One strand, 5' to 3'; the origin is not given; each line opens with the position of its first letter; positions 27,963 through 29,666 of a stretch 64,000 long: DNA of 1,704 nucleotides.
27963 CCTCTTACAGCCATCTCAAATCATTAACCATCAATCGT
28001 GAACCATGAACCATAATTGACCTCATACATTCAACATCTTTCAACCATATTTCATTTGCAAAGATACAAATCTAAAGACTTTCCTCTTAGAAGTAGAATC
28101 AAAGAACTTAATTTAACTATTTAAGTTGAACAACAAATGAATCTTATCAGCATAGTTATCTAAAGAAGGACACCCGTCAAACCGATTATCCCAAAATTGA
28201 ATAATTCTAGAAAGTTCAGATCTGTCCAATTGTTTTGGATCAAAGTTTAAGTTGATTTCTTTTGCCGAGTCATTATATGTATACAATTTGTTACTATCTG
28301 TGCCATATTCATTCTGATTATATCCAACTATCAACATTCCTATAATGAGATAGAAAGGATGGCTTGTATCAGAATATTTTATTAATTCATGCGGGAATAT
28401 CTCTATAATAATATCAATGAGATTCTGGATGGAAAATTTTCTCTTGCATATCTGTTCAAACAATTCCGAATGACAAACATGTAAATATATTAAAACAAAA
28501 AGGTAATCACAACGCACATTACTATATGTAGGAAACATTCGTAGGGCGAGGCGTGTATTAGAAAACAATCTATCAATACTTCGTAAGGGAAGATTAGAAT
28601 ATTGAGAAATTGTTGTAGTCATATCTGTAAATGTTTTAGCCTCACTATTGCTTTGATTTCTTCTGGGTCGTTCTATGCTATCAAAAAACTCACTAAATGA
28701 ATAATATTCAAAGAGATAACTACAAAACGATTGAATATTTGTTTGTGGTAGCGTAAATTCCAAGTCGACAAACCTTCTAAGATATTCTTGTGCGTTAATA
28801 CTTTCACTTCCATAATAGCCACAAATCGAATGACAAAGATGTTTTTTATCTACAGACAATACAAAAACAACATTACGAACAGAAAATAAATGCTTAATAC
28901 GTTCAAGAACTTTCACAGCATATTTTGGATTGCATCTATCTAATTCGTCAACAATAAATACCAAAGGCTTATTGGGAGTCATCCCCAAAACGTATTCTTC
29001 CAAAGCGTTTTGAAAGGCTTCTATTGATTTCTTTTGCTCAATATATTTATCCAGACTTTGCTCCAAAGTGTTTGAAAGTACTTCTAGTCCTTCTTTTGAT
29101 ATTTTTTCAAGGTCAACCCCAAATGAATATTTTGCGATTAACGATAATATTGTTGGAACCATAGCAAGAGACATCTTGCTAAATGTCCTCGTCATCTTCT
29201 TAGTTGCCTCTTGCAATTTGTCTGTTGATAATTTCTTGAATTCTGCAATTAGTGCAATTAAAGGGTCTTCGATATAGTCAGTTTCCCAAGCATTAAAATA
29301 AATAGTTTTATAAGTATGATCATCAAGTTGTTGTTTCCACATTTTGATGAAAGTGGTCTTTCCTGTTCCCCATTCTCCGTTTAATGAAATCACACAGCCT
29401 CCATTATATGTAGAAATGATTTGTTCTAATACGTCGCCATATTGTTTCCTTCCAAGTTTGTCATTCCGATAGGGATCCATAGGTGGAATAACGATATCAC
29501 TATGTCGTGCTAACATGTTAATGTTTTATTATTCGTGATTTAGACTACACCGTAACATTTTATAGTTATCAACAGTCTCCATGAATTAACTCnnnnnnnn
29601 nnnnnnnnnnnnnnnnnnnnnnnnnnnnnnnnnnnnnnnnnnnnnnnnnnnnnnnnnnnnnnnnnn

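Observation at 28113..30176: Micro-ORF + 3-TM protein + KAP P-loop NTPase: candidate uncharacterised three-gene defence module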

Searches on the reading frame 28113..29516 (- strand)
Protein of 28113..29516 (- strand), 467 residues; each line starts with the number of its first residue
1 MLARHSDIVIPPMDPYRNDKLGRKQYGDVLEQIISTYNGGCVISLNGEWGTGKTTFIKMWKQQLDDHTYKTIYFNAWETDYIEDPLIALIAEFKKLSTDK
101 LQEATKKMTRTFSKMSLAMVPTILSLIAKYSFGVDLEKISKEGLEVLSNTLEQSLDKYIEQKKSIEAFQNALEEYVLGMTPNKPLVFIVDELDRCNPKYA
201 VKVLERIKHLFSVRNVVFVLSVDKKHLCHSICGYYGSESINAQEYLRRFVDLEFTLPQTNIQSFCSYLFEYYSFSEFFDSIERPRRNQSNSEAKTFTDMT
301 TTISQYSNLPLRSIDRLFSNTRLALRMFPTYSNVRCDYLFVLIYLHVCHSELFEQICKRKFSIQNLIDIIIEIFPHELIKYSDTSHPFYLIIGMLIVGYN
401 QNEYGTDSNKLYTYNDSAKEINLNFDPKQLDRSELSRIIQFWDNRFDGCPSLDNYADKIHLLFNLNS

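Call 4: search_protein_families(library=pfam, proteins=[window:28113-29516:-], max_evalue=0.1)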
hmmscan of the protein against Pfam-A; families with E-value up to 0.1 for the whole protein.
window:28113-29516:- (467 aa): 18 families
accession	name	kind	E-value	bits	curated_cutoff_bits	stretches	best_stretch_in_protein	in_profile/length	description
PF07693.20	KAP_NTPase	-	2.2e-43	149.1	20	1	24-320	2-285/293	KAP family P-loop domain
PF13401.12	AAA_22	-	1.6e-07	32.1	27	1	43-113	8-80/130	AAA domain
PF13191.12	AAA_16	-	2.7e-05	25.1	32.6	1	29-195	11-144/167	AAA ATPase domain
PF01637.24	ATPase_2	-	7.8e-05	23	33.2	1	42-240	22-161/225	ATPase domain predominantly from Archaea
PF06745.19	ATPase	-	0.00059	19.7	26.6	0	131-223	69-163/231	KaiC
PF24883.2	NPHP3_N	-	0.00065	20.4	24.8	0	154-215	93-154/164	Nephrocystin 3, N-terminal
PF02367.23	TsaE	-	0.0012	19.3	26.6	1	28-65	9-46/128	Threonylcarbamoyl adenosine biosynthesis protein TsaE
PF00004.35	AAA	-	0.0051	17.7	21.2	0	45-78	3-33/131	ATPase family associated with various cellular activities (AAA)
PF08928.15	PoNi_N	-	0.0078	16.8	22.4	1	90-153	21-84/117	PoNe immunity protein (PoNi), N-terminal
PF13245.12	AAA_19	-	0.0083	16.7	25.1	1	41-208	12-115/134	AAA domain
PF00910.28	RNA_helicase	-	0.022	15.7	21.5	0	44-99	2-64/105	RNA helicase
PF19263.5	DUF5906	-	0.025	15.7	27.6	0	45-109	1-73/114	Family of unknown function (DUF5906)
PF14516.12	AAA_35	-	0.025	13.8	27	0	38-80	29-71/331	AAA-like domain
PF05729.18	NACHT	-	0.032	14.5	26.7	0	42-65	2-25/167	NACHT domain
PF13173.12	AAA_14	-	0.038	14.4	27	0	43-92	5-53/129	AAA domain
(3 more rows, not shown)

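Call 5: search_protein_families(library=padloc, proteins=[window:28113-29516:-], max_evalue=0.1)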
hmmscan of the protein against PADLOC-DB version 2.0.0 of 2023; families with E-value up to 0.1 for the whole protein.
window:28113-29516:- (467 aa): 10 families
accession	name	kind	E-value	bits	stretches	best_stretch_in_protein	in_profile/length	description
PDLC04959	PDC-S20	-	4.4e-147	489.4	1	1-465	1-462/464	-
PDLC04956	PDC-S20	-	3.3e-56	189.6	1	45-439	38-439/450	-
PDLC04958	PDC-S20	-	2.5e-51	173.4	1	18-367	3-348/458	-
PDLC04957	PDC-S20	-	1.4e-47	161.2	1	19-327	6-315/446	-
PDLC02361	PifA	-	2.9e-22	77.1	1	17-262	15-259/720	PifA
PDLC02210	QatA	-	1e-21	75.1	2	135-276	159-297/593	-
PDLC02209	QatA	-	4.3e-17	60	1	36-235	29-254/646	-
PDLC04140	mad8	-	0.00018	19.1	1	26-207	13-220/314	mads_8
PDLC05031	PDC-S49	-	0.00028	17.8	1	45-115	29-99/624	-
PDLC02891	DpdH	-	0.0013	15.1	1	36-123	69-158/1009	DpdH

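Call 8: search_protein_families(library=ncbifam, proteins=[window:28113-29516:-], max_evalue=0.01)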
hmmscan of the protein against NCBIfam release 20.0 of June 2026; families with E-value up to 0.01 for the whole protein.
window:28113-29516:- (467 aa): 2 families
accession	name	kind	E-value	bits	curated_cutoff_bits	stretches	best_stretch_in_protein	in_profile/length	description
NF041923.1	QatA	equivalog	8.3e-19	67.7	600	1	38-261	31-285/628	Qat anti-phage system ATPase QatA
TIGR00150.1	T6A_YjeE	equivalog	0.0024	17.7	60.1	1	29-64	11-46/135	tRNA (adenosine(37)-N6)-threonylcarbamoyltransferase complex ATPase subunit type 1 TsaE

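Call 9: search_protein_families(library=phrogs, proteins=[window:28113-29516:-], max_evalue=0.01)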
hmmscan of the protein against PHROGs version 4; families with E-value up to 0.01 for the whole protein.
window:28113-29516:- (467 aa): 3 families
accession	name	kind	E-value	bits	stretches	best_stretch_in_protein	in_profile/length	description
phrog_8614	-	unknown function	1.2e-71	243.2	1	17-431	18-436/489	-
phrog_170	-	other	0.00021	21.8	0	157-208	165-215/323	PhoH-like phosphate starvation-inducible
phrog_168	-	DNA, RNA and nucleotide metabolism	0.00047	20.9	0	29-82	32-84/314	clamp loader of DNA polymerase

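Call 32: find_homologous_proteins(query=window:28113-29516:-, max_evalue=1e-20)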
Query window:28113-29516:- (467 aa): 3675 proteins with E <= 1e-20 among 8000 candidates; the best 120 are listed.
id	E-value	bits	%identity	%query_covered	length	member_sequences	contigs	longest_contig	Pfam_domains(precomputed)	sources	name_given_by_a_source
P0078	0.0e+0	1066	100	100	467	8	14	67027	PF07693.21,PF13401.13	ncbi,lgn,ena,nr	ncbi:MAG: hypothetical protein IKO73_02535 [Bacteroidaceae bacterium]|nr:hypothetical protein [Bacte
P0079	1.2e-253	860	80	100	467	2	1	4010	PF06745.20,PF07693.21,PF24883.3,PF13401.13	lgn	-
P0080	2.0e-191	655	63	100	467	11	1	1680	PF06745.20,PF07693.21,PF24883.3,PF13401.13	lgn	-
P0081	1.1e-185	636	61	100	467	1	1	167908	PF06745.20,PF07693.21,PF13401.13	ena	-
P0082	7.8e-130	452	44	100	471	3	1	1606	PF07693.21,PF24883.3,PF13401.13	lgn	-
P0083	5.0e-127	443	44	100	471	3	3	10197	PF07693.21,PF24883.3,PF13401.13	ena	-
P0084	2.6e-126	440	43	100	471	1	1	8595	PF07693.21,PF24883.3,PF13401.13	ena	-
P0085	2.7e-126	440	44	100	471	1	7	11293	PF07693.21,PF24883.3,PF13401.13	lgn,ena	-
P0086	6.3e-126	439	44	100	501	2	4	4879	PF07693.21,PF24883.3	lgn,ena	-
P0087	3.3e-123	430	43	100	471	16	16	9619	PF07693.21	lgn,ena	-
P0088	2.1e-122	427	43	100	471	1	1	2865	PF07693.21,PF24883.3,PF13401.13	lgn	-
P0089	4.0e-122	427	44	99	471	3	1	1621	PF07693.21,PF24883.3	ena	-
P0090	2.1e-121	424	43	100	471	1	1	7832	PF07693.21,PF24883.3,PF13401.13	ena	-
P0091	2.7e-120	421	44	100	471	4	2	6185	PF07693.21,PF24883.3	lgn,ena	-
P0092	9.4e-120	419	43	100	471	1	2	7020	PF07693.21,PF24883.3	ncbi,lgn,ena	-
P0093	1.4e-119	418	43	100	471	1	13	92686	PF07693.21,PF24883.3,PF13401.13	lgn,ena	-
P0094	2.4e-119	417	43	100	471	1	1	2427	PF07693.21,PF24883.3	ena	-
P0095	5.9e-119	416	42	100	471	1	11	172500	PF07693.21,PF24883.3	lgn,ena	-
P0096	5.9e-119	416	42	100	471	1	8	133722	PF07693.21,PF24883.3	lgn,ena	-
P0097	6.5e-119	416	43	100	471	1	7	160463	PF07693.21,PF24883.3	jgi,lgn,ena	-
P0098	7.0e-119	416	43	100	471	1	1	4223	PF07693.21,PF24883.3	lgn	-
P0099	8.1e-119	416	43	100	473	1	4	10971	PF07693.21,PF24883.3,PF13401.13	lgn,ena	-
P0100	1.0e-118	415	42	100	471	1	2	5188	PF07693.21,PF24883.3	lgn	-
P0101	1.5e-118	415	43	100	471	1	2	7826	PF07693.21,PF24883.3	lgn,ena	-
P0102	2.6e-118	414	42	100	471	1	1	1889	PF07693.21,PF24883.3,PF13401.13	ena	-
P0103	6.8e-117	409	42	100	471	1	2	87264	PF07693.21,PF24883.3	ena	-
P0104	5.6e-115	403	43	96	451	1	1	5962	PF07693.21,PF24883.3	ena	-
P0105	1.4e-111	392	42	100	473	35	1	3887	PF07693.21,PF24883.3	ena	-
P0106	5.0e-110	387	47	86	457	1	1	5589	PF07693.21,PF24883.3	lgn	-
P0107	1.1e-109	386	41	100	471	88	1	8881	PF07693.21,PF24883.3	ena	-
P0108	8.1e-109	383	40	100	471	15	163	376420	PF07693.21,PF24883.3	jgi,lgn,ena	jgi:KAP family P-loop domain protein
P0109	8.2e-109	383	40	100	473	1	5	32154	PF07693.21,PF24883.3,PF13401.13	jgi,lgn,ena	-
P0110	1.1e-108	382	41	100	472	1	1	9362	PF07693.21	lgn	-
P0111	1.2e-107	379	40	100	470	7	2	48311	PF07693.21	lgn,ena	-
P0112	2.1e-107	378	39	100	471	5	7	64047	PF07693.21,PF24883.3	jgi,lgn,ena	jgi:hypothetical protein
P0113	9.2e-107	376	40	95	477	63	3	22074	PF07693.21,PF24883.3,PF13401.13,PF13191.13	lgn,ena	-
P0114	1.3e-106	375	41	96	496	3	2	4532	PF07693.21,PF24883.3,PF13401.13,PF13191.13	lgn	-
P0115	2.2e-106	375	39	99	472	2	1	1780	PF07693.21,PF24883.3,PF13401.13,PF13191.13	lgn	-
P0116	2.4e-106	375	41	100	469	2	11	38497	PF07693.21,PF24883.3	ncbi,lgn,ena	-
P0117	2.9e-106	374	39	99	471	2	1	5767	PF07693.21,PF13401.13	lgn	-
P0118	6.6e-106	373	40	99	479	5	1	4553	PF07693.21,PF13401.13,PF13191.13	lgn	-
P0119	6.6e-106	373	39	100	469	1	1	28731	PF07693.21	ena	-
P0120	1.2e-105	372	47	85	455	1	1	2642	PF07693.21,PF24883.3,PF13401.13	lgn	-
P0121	1.3e-105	372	38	95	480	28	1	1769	PF07693.21,PF24883.3,PF13401.13,PF13191.13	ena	-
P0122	1.5e-105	372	40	100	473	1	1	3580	PF07693.21,PF24883.3,PF13401.13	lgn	-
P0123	1.7e-105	372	41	100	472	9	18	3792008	PF07693.21,PF24883.3,PF13401.13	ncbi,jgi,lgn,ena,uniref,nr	ncbi:KAP family P-loop NTPase fold protein [Bacteroides thetaiotaomicron]|jgi:hypothetical protein|u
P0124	3.5e-105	371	39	95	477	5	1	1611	PF07693.21,PF24883.3,PF13401.13,PF13191.13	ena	-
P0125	3.9e-105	371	42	100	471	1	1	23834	PF07693.21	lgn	-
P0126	4.2e-105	370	38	100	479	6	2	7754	PF07693.21,PF24883.3,PF13401.13,PF13191.13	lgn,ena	-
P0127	6.8e-105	370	41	100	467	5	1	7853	PF07693.21,PF24883.3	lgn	-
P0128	2.5e-104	368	41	94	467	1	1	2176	PF07693.21,PF24883.3,PF13401.13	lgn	-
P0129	6.0e-104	367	42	97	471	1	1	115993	PF07693.21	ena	-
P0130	6.2e-104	367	41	100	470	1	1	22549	PF07693.21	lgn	-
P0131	7.9e-104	366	39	99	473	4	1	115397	PF07693.21,PF13401.13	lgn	-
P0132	9.0e-104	366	43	99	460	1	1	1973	PF06745.20,PF07693.21,PF24883.3,PF13401.13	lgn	-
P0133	9.4e-104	366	39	99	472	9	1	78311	PF07693.21,PF24883.3,PF13401.13,PF13191.13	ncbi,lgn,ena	-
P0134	1.1e-103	366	39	95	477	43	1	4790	PF07693.21,PF24883.3,PF13401.13,PF13191.13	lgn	-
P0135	1.2e-103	366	42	100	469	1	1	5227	PF07693.21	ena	-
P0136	1.3e-103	366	39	99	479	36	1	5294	PF07693.21,PF01637.25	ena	-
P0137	1.9e-103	365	39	95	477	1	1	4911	PF07693.21,PF24883.3,PF13401.13,PF13191.13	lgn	-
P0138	3.4e-103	364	38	95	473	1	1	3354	PF07693.21,PF24883.3,PF13191.13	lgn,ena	-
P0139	3.9e-103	364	40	95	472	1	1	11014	PF07693.21,PF24883.3,PF13401.13,PF13191.13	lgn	-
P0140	3.9e-103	364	40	97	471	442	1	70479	PF07693.21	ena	-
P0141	4.3e-103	364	40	100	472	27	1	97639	PF07693.21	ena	-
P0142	5.6e-103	363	39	95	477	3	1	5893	PF07693.21,PF24883.3,PF13401.13,PF13191.13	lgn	-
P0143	6.3e-103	363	38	99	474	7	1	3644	PF07693.21,PF24883.3,PF13401.13,PF13191.13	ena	-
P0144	8.1e-103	363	41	99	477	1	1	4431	PF07693.21,PF24883.3,PF13191.13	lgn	-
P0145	1.0e-102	363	39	98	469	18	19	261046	PF07693.21,PF24883.3,PF13401.13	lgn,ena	-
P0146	1.3e-102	362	39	100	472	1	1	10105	PF07693.21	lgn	-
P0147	1.7e-102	362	42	99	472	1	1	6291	PF07693.21,PF13401.13,PF13191.13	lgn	-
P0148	1.9e-102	362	39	100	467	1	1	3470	PF07693.21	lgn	-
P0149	7.0e-102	360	39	96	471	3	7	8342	PF07693.21,PF24883.3,PF13401.13,PF13191.13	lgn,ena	-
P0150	8.8e-102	360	39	100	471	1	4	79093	PF07693.21,PF24883.3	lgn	-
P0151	1.7e-101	359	39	100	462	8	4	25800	PF07693.21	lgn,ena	-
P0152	3.5e-101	358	37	100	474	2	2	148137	PF07693.21,PF24883.3,PF13191.13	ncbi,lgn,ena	-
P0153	4.6e-101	357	40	97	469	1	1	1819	PF07693.21,PF13191.13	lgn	-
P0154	1.0e-100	356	40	92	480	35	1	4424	PF07693.21,PF24883.3,PF13401.13,PF13191.13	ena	-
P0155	1.2e-100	356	39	100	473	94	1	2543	PF07693.21,PF13401.13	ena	-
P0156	1.2e-100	356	38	100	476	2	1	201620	PF07693.21,PF24883.3,PF13191.13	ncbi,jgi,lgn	-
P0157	1.8e-100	355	39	100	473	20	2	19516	PF07693.21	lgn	-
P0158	1.8e-100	355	38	95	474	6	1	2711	PF07693.21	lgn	-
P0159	2.7e-100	355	37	99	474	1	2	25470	PF07693.21,PF24883.3,PF13401.13,PF01637.25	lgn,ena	-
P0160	3.2e-100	354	38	100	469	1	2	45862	PF07693.21,PF24883.3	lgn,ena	-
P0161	4.1e-100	354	43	85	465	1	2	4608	PF07693.21,PF24883.3,PF13401.13,PF13191.13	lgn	-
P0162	1.3e-99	352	38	98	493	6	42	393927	PF07693.21,PF13401.13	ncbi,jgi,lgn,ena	jgi:tRNA A37 threonylcarbamoyladenosine biosynthesis protein TsaE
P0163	3.1e-99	351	39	100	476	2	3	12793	PF07693.21,PF24883.3,PF13401.13,PF13191.13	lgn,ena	-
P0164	3.2e-99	351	38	86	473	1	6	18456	PF07693.21,PF24883.3,PF13401.13,PF13191.13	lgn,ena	-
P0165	3.3e-99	351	39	97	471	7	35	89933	PF07693.21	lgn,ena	-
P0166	5.7e-99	350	38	99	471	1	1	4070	PF07693.21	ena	-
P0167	8.6e-99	350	37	99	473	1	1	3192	PF07693.21,PF24883.3,PF13401.13,PF13191.13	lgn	-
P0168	9.1e-99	350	40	95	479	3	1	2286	PF07693.21,PF24883.3,PF13401.13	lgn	-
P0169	1.8e-98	349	38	100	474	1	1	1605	PF07693.21,PF24883.3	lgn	-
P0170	2.0e-98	348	37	100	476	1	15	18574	PF07693.21,PF13401.13,PF13191.13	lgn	-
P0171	2.6e-98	348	40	99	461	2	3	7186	PF07693.21,PF24883.3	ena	-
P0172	2.7e-98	348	38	99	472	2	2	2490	PF07693.21,PF24883.3,PF13401.13,PF13191.13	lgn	-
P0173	3.1e-98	348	38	96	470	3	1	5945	PF07693.21,PF13401.13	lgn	-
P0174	5.8e-98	347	39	100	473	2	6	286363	PF07693.21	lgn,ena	-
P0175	7.7e-98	347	38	100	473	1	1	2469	PF07693.21,PF13401.13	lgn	-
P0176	9.4e-98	346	38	93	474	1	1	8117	PF07693.21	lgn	-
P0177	1.1e-97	346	41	87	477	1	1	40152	PF07693.21,PF13401.13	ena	-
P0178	1.3e-97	346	39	90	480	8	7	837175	PF07693.21,PF13401.13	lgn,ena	-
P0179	1.6e-97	345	42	79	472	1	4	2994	PF07693.21,PF24883.3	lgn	-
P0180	2.0e-97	345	38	99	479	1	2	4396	PF07693.21,PF24883.3,PF13401.13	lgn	-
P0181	2.0e-97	345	38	99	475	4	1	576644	PF07693.21,PF24883.3,PF13401.13,PF13191.13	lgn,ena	-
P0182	3.2e-97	344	38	99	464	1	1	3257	PF07693.21,PF13401.13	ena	-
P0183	3.5e-97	344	39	99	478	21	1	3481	PF07693.21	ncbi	-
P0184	3.8e-97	344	39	99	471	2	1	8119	PF07693.21,PF24883.3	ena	-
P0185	5.2e-97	344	43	80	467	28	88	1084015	PF07693.21,PF24883.3,PF13401.13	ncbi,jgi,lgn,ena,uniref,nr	ncbi:KAP family P-loop NTPase fold protein [Alistipes communis]|jgi:hypothetical protein|uniref:KAP 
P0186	6.1e-97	344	43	77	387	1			PF07693.21,PF24883.3,PF13191.13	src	-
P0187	9.2e-97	343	43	84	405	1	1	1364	PF07693.21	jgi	jgi:hypothetical protein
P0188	9.5e-97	343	39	94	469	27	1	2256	PF07693.21,PF24883.3,PF13401.13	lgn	-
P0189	1.1e-96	343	38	93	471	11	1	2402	PF07693.21,PF24883.3,PF13401.13,PF13191.13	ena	-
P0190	1.4e-96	342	40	86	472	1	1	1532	PF07693.21,PF24883.3,PF13401.13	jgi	-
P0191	3.4e-96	341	36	96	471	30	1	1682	PF07693.21,PF24883.3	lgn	-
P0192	3.6e-96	341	42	90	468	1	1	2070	PF07693.21,PF24883.3,PF13401.13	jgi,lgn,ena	-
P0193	4.1e-96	341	38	98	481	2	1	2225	PF07693.21,PF13401.13,PF13191.13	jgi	-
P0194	4.5e-96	341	37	96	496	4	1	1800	PF07693.21,PF24883.3,PF13401.13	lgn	-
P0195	4.6e-96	341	44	80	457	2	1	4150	PF07693.21,PF24883.3,PF13401.13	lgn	-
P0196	5.8e-96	340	39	97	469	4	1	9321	PF07693.21,PF13401.13,PF13191.13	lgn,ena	-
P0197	6.9e-96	340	38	98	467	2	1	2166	PF07693.21,PF24883.3,PF13401.13,PF01637.25,PF13191.13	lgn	-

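Call 33: find_encoding_contigs(protein=P0079, flank=5000, max_places=3)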
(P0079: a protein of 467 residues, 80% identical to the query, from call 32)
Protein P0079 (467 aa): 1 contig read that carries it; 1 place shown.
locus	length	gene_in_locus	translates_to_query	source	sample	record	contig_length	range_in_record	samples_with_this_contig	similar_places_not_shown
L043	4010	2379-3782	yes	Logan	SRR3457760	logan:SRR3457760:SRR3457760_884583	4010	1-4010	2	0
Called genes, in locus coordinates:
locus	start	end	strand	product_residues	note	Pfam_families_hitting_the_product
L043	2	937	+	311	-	?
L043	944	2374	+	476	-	PF01420:Methylase_S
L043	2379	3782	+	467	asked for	PF06745:ATPase (faint), PF07693:KAP_NTPase, PF24883:NPHP3_N (faint), PF13401:AAA_22 (faint)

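Call 34: find_encoding_contigs(protein=P0081, flank=6000, max_places=3)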
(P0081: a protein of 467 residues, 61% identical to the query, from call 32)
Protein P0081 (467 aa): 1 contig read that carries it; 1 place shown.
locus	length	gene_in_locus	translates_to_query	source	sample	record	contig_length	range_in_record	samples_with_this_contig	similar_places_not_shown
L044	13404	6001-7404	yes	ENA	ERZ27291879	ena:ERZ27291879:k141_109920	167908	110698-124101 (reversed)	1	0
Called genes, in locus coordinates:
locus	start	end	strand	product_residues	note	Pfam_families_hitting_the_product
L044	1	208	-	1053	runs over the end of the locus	PF04313:HSDR_N, PF04851:ResIII, PF18766:SWI2_SNF2, PF22679:T1R_D3-like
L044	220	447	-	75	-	PF01381:HTH_3, PF13443:HTH_26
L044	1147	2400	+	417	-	PF13173:AAA_14, PF13635:DUF4143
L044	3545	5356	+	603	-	PF02384:N6_Mtase, PF01170:UPF0020 (faint), PF02384:N6_Mtase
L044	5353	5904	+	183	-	PF01420:Methylase_S (weak)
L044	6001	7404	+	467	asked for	PF06745:ATPase (faint), PF07693:KAP_NTPase, PF13401:AAA_22 (faint)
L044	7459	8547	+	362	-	-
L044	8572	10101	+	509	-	PF04326:SLFN_AlbA_2, PF13749:HATPase_c_4, PF21247:Fic-like_C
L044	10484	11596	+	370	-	PF05222:AlaDh_PNT_N, PF02826:2-Hacid_dh_C, PF01262:AlaDh_PNT_C, PF01488:Shikimate_DH (weak)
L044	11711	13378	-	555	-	PF04616:Glyco_hydro_43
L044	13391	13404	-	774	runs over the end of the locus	PF22666:Glyco_hydro_2_N2 (weak), PF02837:Glyco_hydro_2_N, PF00703:Glyco_hydro_2, PF02836:Glyco_hydro_2_C, PF16355:DUF4982, PF18565:Glyco_hydro2_C5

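Call 35: find_encoding_contigs(protein=P0095, flank=6000, max_places=4)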
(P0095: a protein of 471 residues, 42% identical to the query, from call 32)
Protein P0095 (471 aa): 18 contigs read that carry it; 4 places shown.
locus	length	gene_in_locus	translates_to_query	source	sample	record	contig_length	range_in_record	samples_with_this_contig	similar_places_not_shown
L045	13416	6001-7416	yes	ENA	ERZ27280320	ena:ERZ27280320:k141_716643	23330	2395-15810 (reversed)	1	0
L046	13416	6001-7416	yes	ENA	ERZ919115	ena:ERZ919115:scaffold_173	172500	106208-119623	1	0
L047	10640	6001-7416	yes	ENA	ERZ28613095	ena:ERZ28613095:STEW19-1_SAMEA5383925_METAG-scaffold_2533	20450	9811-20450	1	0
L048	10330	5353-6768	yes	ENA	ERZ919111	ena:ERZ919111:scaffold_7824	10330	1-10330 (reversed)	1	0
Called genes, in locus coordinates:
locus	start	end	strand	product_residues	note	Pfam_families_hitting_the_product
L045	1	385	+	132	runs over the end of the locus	PF18291:HU-HIG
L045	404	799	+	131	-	PF09917:DUF2147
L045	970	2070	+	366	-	PF02463:SMC_N, PF13304:AAA_21 (weak)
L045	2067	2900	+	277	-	-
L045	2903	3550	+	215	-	PF10544:T5orf172, PF13455:MUG113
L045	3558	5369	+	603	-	PF02384:N6_Mtase, PF01170:UPF0020 (weak), PF02384:N6_Mtase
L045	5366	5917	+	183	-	PF01420:Methylase_S (weak)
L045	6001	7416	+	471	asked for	PF07693:KAP_NTPase, PF24883:NPHP3_N (faint)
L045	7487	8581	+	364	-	-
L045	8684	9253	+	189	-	PF02498:Bro-N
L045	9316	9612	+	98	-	PF04326:SLFN_AlbA_2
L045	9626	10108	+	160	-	-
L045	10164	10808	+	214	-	PF02661:Fic, PF09339:HTH_IclR (weak)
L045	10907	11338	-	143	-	-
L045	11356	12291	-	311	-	PF00768:Peptidase_S11, PF13354:Beta-lactamase2 (weak)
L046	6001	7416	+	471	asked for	PF07693:KAP_NTPase, PF24883:NPHP3_N (faint)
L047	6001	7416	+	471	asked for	PF07693:KAP_NTPase, PF24883:NPHP3_N (faint)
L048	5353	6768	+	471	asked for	PF07693:KAP_NTPase, PF24883:NPHP3_N (faint)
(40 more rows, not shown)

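Call 85: search_solved_structures(query=window:28113-29516:-, max_evalue=0.01)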
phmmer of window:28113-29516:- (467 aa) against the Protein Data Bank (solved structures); distinct sequences matched with E-value up to 0.01: 0.
